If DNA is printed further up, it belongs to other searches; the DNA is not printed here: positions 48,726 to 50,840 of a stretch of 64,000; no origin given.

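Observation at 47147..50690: Secreted TldD/TldE-like pair: one HExxxH-bearing and one HExxxH-lacking paralog, both with signal peptides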

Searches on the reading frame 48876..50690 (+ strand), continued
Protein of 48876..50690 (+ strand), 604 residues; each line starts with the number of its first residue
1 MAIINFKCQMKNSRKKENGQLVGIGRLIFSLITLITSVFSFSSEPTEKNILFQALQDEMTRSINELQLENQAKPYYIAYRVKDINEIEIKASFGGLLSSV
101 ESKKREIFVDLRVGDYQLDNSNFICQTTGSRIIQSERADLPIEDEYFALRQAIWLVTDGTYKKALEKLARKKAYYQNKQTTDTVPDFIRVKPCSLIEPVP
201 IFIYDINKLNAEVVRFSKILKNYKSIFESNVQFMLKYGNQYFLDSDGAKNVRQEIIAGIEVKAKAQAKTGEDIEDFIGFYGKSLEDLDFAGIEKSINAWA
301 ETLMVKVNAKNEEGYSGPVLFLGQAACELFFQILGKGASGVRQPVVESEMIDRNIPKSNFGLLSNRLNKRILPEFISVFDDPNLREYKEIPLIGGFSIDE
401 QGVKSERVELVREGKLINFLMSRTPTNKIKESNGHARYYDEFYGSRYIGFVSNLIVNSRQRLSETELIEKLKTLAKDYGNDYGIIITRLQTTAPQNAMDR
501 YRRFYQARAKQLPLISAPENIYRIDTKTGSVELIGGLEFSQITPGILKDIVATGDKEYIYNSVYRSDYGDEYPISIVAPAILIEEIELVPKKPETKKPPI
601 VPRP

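Call 68: list_cluster_members(proteins=[P0121, P0240, P0033, P0101])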
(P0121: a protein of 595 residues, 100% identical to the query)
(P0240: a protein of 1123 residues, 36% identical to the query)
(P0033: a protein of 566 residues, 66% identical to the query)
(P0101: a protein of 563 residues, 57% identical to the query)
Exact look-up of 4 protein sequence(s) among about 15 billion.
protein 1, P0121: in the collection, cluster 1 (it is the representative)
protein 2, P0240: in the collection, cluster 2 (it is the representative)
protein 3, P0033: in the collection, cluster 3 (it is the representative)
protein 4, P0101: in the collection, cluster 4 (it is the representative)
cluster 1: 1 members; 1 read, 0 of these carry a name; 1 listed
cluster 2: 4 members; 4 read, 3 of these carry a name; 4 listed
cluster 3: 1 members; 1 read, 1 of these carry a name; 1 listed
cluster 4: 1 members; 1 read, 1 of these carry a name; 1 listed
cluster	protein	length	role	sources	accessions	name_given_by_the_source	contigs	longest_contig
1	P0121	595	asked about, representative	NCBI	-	-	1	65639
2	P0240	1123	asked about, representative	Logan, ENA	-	-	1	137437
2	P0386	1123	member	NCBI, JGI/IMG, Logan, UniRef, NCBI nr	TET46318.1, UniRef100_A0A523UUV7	hypothetical protein E3J62_04515 [candidate division TA06 bacterium] | Metalloprotease TldD/E C-terminal domain-containing protein n=1 Tax=candidate division ... | MAG: hypothetical protein E3J62_04515 [candidate division TA06 bacterium]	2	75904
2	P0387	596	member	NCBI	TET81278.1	hypothetical protein E3J38_04190, partial [candidate division TA06 bacterium]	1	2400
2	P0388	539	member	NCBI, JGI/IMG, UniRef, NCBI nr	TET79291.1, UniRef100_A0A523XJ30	hypothetical protein E3J38_07400 [candidate division TA06 bacterium] | Metalloprotease TldD/E C-terminal domain-containing protein n=1 Tax=candidate division ... | MAG: hypothetical protein E3J38_07400 [candidate division TA06 bacterium]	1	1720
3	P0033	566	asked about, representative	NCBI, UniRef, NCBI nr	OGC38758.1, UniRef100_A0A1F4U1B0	hypothetical protein A2Y85_05770 [candidate division WOR-3 bacterium RBG_13_43_14] | Metalloprotease TldD/E C-terminal domain-containing protein n=1 Tax=candidate division ... | MAG: hypothetical protein A2Y85_05770 [candidate division WOR-3 bacterium RBG_13_43_14]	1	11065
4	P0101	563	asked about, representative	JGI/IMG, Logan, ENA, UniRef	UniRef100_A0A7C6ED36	TldD/PmbA family protein n=1 Tax=candidate division WOR-3 bacterium TaxID=2052148 ...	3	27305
